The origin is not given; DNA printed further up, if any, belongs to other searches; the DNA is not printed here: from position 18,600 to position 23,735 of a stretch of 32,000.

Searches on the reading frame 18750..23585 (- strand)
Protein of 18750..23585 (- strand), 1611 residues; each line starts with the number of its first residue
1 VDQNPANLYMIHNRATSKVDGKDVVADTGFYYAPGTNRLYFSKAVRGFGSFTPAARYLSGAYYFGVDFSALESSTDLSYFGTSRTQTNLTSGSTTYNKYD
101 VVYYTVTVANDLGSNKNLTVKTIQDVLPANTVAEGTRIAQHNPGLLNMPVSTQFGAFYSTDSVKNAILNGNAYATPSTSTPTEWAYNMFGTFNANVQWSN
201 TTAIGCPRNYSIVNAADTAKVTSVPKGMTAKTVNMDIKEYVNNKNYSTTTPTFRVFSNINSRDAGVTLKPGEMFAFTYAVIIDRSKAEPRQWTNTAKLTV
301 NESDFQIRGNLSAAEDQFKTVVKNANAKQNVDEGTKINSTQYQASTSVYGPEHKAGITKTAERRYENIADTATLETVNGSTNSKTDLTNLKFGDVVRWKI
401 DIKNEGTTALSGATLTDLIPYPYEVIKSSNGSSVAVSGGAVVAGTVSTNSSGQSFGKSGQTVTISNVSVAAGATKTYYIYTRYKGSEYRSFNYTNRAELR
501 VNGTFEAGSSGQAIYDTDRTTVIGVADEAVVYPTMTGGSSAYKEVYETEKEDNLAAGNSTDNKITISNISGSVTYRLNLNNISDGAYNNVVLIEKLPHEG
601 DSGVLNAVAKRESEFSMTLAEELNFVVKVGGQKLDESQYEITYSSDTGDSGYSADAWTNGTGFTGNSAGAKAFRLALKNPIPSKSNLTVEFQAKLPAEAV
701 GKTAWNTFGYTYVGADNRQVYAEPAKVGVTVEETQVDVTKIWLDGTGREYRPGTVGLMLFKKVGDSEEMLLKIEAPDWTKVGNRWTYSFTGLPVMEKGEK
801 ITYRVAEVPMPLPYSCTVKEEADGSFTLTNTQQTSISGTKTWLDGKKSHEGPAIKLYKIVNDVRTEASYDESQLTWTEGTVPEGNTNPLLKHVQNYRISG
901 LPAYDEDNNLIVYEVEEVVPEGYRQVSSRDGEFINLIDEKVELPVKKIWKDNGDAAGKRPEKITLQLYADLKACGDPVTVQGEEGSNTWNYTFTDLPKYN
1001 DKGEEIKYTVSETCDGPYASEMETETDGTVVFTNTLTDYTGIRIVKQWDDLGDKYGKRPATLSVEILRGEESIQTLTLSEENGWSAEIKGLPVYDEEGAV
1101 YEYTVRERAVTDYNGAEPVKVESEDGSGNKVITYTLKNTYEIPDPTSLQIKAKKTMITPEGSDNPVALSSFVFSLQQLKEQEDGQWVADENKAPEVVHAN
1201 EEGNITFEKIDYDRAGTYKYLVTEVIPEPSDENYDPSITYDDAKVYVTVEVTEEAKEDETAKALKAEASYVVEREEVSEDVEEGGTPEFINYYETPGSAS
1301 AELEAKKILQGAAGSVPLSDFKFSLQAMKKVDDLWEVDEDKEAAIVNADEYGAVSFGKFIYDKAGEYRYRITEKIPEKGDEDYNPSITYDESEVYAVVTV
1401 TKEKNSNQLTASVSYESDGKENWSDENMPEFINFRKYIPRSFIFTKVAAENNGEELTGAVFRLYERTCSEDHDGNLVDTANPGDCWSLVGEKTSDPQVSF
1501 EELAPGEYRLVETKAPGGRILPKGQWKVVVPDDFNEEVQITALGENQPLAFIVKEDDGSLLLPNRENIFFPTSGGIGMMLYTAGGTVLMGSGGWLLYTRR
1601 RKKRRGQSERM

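Call 6: search_protein_families(library=pfam, proteins=[window:18750-23585:-])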
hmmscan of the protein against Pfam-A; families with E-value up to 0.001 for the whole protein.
window:18750-23585:- (1611 aa): 3 families
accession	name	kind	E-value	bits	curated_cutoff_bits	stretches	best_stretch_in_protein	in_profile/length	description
PF05738.19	Cna_B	-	5.1e-56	187.5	22.3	3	944-1035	2-87/87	Cna protein B-type domain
PF12892.13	FctA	-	3.9e-24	86.2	22.1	2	1304-1433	2-117/120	Spy0128-like isopeptide containing domain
PF17802.7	SpaA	-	1.7e-11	44.6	23.1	1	1442-1540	3-87/91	Prealbumin-like fold domain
